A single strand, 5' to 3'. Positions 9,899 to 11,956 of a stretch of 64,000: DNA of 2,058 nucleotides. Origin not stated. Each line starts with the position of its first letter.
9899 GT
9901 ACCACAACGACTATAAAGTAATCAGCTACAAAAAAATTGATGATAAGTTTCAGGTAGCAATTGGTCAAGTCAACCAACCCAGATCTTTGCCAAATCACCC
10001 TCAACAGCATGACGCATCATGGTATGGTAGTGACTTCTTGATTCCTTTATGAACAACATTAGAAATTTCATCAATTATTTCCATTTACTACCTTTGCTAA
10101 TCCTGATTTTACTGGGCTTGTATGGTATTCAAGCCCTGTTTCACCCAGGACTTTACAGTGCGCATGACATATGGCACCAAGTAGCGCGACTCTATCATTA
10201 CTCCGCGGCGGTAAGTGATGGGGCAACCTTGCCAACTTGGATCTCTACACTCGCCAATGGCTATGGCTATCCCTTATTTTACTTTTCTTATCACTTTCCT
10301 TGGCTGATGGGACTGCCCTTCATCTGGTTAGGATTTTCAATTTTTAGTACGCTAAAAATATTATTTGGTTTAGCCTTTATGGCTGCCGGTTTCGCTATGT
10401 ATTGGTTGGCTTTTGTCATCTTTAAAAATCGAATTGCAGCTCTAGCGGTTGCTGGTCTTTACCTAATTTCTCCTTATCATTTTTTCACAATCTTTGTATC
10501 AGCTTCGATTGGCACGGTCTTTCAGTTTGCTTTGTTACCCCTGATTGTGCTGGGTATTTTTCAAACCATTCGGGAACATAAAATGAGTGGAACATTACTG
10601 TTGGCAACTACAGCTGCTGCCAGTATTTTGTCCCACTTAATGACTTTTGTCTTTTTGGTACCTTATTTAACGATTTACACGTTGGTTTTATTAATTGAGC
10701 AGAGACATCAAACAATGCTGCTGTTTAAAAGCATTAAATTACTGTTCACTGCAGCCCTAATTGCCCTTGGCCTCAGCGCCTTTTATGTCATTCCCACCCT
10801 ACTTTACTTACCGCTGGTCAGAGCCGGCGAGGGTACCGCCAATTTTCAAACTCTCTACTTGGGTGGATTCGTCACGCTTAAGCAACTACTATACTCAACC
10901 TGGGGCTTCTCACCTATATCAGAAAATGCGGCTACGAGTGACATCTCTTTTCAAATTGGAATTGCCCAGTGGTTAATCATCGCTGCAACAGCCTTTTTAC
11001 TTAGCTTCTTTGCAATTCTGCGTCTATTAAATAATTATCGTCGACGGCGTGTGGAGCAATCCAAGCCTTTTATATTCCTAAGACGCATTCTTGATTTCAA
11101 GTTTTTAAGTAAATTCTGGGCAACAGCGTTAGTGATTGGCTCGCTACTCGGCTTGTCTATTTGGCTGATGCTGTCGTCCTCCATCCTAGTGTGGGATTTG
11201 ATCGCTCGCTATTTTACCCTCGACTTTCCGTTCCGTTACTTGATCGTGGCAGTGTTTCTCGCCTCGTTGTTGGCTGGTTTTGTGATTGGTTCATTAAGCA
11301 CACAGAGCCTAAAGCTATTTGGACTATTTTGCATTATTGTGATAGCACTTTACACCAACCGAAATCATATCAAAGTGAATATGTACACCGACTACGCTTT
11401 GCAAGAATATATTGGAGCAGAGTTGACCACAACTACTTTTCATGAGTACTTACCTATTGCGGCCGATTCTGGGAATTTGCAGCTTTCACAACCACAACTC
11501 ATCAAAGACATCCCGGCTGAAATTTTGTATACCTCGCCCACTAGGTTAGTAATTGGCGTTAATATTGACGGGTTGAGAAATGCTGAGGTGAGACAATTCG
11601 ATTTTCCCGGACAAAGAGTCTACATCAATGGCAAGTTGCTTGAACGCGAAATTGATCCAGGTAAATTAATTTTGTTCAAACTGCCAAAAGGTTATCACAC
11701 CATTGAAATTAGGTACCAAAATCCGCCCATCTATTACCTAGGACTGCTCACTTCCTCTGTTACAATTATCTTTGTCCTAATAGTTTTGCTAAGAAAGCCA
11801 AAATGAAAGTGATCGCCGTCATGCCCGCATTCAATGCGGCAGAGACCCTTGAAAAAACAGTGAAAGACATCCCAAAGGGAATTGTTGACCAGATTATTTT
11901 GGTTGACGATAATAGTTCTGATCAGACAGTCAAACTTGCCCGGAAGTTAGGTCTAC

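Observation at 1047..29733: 29-kb glycosylation island with eight GT-C enzymes, a flippase, an LCP ligase and the dTDP-rhamnose pathway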

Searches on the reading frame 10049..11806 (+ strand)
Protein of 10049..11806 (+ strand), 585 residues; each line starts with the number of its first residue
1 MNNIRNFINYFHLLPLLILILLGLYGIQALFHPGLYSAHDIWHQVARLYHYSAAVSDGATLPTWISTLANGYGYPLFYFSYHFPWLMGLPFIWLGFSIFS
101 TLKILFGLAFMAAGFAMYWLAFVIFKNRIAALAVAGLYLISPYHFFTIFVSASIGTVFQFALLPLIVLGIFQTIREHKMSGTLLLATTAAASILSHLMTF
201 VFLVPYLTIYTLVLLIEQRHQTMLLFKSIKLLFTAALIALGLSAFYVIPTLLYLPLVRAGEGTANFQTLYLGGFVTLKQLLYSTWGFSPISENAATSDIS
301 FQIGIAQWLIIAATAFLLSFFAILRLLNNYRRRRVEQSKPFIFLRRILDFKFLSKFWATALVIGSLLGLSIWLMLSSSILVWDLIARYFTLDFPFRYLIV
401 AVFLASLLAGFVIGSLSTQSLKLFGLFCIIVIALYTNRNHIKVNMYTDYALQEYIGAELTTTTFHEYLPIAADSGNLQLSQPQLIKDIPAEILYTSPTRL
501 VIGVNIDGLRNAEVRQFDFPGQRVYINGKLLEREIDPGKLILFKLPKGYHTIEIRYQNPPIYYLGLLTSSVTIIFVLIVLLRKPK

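Call 4: search_protein_families(library=pfam, proteins=[window:10049-11806:+], max_evalue=0.01)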
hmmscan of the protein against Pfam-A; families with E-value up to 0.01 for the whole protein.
window:10049-11806:+ (585 aa): 0 families

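Call 11: search_protein_families(library=ncbifam, proteins=[window:10049-11806:+], max_evalue=1)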
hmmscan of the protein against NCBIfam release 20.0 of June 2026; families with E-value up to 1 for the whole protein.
window:10049-11806:+ (585 aa): 0 families

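Call 18: search_solved_structures(query=A2, max_evalue=1)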
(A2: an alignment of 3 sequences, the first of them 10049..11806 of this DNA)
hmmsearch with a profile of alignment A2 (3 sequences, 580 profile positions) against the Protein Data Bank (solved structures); distinct sequences matched with E-value up to 1: 0.

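Call 32: find_homologous_proteins(query=window:10049-11806:+, max_evalue=0.00001)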
Query window:10049-11806:+ (585 aa): 266 proteins with E <= 0.00001 among 8000 candidates; the best 120 are listed.
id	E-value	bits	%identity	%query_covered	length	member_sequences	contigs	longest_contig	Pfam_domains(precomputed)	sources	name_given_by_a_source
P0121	0.0e+0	1269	100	100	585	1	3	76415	-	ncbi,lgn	-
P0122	1.4e-237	808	62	100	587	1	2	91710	-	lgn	-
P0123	2.1e-231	788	63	97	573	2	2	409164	PF10131.16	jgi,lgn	-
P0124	7.8e-137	476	42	99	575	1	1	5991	-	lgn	-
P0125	8.0e-128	446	41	96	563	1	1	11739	-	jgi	jgi:hypothetical protein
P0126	2.3e-125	438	40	97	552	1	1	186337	PF10131.16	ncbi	-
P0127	4.1e-123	430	43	98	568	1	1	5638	-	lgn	-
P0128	4.6e-123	430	41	95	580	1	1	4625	-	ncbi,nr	ncbi:MAG: hypothetical protein GF390_03580 [Candidatus Pacebacteria bacterium]|nr:hypothetical prote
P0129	1.1e-122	429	41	100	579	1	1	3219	PF10131.16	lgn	-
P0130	4.7e-121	424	41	97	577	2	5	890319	-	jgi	jgi:hypothetical protein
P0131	1.0e-120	423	41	98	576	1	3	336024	PF10131.16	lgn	-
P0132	2.3e-120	421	40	98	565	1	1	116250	-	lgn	-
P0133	1.4e-119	419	40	97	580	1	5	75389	PF10131.16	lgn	-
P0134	9.2e-119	416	40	94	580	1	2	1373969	-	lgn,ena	-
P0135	1.2e-118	416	43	94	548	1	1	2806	PF10131.16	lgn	-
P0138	1.1e-117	413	41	95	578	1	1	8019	PF10131.16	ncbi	-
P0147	4.6e-115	404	39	97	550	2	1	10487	PF10131.16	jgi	jgi:hypothetical protein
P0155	6.7e-113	397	38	98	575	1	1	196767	PF10131.16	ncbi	-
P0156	8.5e-113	396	40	98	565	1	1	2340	PF10131.16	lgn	-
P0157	8.9e-113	396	40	97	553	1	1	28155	PF10131.16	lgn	-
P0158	1.9e-112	395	37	96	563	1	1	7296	PF10131.16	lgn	-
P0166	9.6e-111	390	41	96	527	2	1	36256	PF10131.16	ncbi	-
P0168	1.3e-110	389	37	98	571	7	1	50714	PF10131.16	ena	-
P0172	4.1e-110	388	39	98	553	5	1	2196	PF10131.16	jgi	-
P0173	4.2e-110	388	39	95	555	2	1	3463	PF10131.16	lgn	-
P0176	5.7e-110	387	39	97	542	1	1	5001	PF10131.16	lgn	-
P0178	1.3e-109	386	41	98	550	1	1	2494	PF10131.16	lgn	-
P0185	1.0e-108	383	40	95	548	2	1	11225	PF10131.16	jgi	-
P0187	1.4e-108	382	38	95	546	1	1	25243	PF10131.16,PF20176.4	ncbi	-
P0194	1.0e-107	380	40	95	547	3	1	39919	PF10131.16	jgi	-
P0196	3.3e-107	378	38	98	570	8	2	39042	PF10131.16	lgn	-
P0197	4.0e-107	378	39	96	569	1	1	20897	PF10131.16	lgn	-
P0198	4.2e-107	378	38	91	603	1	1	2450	PF10131.16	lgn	-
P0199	5.8e-107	377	39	95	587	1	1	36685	PF10131.16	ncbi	-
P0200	1.2e-106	376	39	93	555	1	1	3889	PF10131.16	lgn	-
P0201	1.3e-106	376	41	91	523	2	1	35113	PF10131.16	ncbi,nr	ncbi:MAG: hypothetical protein COY80_04690 [Candidatus Pacebacteria bacterium CG_4_10_14_0_8_um_filt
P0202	1.8e-106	375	39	97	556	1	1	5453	PF10131.16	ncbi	-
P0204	2.7e-106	375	39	95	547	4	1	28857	PF10131.16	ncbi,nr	ncbi:MAG: hypothetical protein GW925_00735 [Candidatus Pacebacteria bacterium]|nr:hypothetical prote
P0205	3.1e-106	375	38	98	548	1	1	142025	PF10131.16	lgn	-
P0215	3.9e-105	371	40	93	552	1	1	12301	PF10131.16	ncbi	-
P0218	5.3e-105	371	41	93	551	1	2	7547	PF10131.16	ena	-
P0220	9.0e-105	370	40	93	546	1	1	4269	PF10131.16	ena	-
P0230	1.1e-103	366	38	95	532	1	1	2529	PF10131.16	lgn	-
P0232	1.4e-103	366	40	93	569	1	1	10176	PF10131.16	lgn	-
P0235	3.2e-103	365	38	98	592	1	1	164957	PF10131.16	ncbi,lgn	-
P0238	5.6e-103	364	38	97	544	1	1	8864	PF10131.16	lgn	-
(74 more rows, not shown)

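Call 34: find_encoding_contigs(protein=P0121, flank=10000, max_places=4)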
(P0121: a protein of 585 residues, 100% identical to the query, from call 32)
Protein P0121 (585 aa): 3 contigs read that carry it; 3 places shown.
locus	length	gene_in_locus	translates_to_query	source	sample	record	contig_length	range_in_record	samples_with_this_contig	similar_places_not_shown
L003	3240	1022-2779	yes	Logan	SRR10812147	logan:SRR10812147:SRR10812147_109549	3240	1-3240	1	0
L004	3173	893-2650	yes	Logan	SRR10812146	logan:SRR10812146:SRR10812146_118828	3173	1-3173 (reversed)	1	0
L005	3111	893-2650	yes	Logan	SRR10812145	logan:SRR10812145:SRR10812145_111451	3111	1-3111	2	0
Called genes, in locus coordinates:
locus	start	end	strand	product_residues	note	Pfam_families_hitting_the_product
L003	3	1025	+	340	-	?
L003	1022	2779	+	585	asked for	-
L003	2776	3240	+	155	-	?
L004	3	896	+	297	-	?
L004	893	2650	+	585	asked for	-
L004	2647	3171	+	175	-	?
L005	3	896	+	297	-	?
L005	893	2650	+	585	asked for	-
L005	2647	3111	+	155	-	?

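Call 50: predict_structure(alignment_id=A5)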
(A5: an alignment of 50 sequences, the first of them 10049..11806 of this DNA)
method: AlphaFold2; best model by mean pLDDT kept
length: 585 residues; sequences in the alignment: 50
mean_pLDDT: 93.1   pTM: 0.93
mean pLDDT of the five models: 93.1, 91.9, 91.4, 90.9, 91.0
residues with pLDDT >= 90: 489; 70-90: 74; 50-70: 22; < 50: 0
segments of 3 or more residues with pLDDT < 50: none
pLDDT, mean of each block of 10 residues (from residue 1): 56 91 97 93 96 95 94 92 96 98 98 98 96 98 95 97 98 94 97 97 97 96 97 98 96 92 75 94 74 82 97 98 92 87 94 96 98 97 91 94 99 98 98 95 93 91 85 89 93 96 95 94 96 83 95 95 96 96 81
secondary structure, 60 per line:
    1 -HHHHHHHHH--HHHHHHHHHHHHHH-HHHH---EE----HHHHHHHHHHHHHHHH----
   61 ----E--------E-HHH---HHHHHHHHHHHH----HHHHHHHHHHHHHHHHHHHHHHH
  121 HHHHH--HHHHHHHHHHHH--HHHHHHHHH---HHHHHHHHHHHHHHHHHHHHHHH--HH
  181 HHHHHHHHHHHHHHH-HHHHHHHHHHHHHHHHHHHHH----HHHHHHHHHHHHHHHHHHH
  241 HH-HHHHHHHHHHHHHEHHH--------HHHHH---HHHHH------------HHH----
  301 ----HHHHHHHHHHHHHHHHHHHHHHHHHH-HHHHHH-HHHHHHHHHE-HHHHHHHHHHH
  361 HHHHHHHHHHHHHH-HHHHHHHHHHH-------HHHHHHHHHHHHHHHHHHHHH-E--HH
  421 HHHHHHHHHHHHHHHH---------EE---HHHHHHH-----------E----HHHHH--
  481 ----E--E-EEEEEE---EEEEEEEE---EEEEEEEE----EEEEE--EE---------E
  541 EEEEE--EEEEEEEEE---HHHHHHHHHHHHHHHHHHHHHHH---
elements in order: H2-10 H13-26 H28-31 H41-56 H82-93 H98-125 H128-139 H142-150 H154-176 H179-195 H197-217 H222-242 H244-256 H269-273 H277-281 H305-330 H332-337 H339-347 H350-374 H376-386 H394-414 H419-436 H451-457 H474-478 E490-495 E499-506 E510-517 E522-526 E540-545 E548-556 H560-582

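Call 52: fold_search(model_id=the predicted structure, library=pdb)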
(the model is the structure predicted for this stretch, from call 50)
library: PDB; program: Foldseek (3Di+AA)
matches with E <= 10: 468; with E <= 0.001: 1
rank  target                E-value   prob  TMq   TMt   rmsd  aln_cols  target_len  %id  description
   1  9i5k_A                2.6e-04  1.00  0.42  0.48  10.3       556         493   12  Structure of the Chaetomium thermophilum Pmt4 homodimer (C2 symmetry) (released 2025-12-24)
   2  5ogl_A                1.1e-03  1.00  0.40  0.34   9.0       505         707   13  Structure of bacterial oligosaccharyltransferase PglB in complex with an acceptor peptide and an lipid-linked oligosac (released 2017-10-25)
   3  8age_A                1.5e-03  1.00  0.43  0.40  12.4       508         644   12  Structure of yeast oligosaccharylransferase complex with acceptor peptide bound (released 2022-12-07)
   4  6gxc_A                1.7e-03  1.00  0.37  0.32  10.5       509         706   12  Bacterial oligosaccharyltransferase PglB in complex with an inhibitory peptide and a reactive lipid-linked oligosaccha (released 2018-11-14)
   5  7bvf_B                2.1e-03  0.96  0.28  0.18  21.6       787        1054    9  Cryo-EM structure of Mycobacterium tuberculosis arabinosyltransferase EmbA-EmbB-AcpM2 in complex with ethambutol (released 2020-04-29)
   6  7bvc_B                2.5e-03  0.98  0.30  0.19  21.4       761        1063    8  Cryo-EM structure of Mycobacterium smegmatis arabinosyltransferase EmbA-EmbB-AcpM2 in complex with ethambutol (released 2020-04-29)
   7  7oci_F                2.7e-03  1.00  0.40  0.37  13.8       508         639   11  Cryo-EM structure of yeast Ost6p containing oligosaccharyltransferase complex (released 2022-02-16)
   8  7bve_A                3.7e-03  0.98  0.33  0.21  20.4       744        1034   10  Cryo-EM structure of Mycobacterium smegmatis arabinosyltransferase EmbC2-AcpM2 in complex with ethambutol (released 2020-04-29)
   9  8if8_B                4.9e-03  1.00  0.40  0.38  11.8       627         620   12  Arabinosyltransferase AftA (released 2023-05-31)
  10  7bvf_A                4.9e-03  0.91  0.27  0.17  21.4       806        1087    9  Cryo-EM structure of Mycobacterium tuberculosis arabinosyltransferase EmbA-EmbB-AcpM2 in complex with ethambutol (released 2020-04-29)
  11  9n9j_I                6.1e-03  1.00  0.37  0.32  21.8       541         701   12  Structure of a GRP94 folding intermediate engaged with a CCDC134- and FKBP11-bound secretory translocon (released 2025-11-19)
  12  6s7t_A                7.3e-03  1.00  0.37  0.31  22.1       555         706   12  Cryo-EM structure of human oligosaccharyltransferase complex OST-B (released 2019-12-18)
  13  7bvc_A                7.6e-03  0.91  0.28  0.18  21.1       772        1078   11  Cryo-EM structure of Mycobacterium smegmatis arabinosyltransferase EmbA-EmbB-AcpM2 in complex with ethambutol (released 2020-04-29)
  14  5ezm                  8.7e-03  0.98  0.26  0.28  21.6       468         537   13  Crystal Structure of ArnT from Cupriavidus metallidurans in the apo state (released 2016-02-17)
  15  8pn9_A                1.1e-02  1.00  0.42  0.38  11.7       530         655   12  Structure of human oligosaccharyltransferase OST-A complex bound to NGI-1 (released 2024-05-08)
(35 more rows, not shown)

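Call 67: search_solved_structures(query=A5, max_evalue=10)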
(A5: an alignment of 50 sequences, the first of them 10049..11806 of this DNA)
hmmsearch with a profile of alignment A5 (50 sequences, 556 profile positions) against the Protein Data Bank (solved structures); distinct sequences matched with E-value up to 10: 5.
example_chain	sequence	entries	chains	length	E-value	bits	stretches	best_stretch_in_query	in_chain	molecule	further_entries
9k1u_D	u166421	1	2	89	0.062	15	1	488-534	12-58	Serine/threonine protein kinase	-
6e57_A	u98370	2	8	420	0.17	13.5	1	478-528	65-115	surface glycan binding protein B | Mixed-linkage glucan utilization locus (MLGUL) SGBP-B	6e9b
5jpw_A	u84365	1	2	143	1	11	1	319-364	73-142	Dynein light chain Tctex-type 1,Cytoplasmic dynein 1 intermediate chain 2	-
2lll_A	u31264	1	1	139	1.7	10.2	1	469-542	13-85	Lamin-B2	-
6wlw_0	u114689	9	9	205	1.8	10.2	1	52-121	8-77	V-type proton ATPase 21 kDa proteolipid subunit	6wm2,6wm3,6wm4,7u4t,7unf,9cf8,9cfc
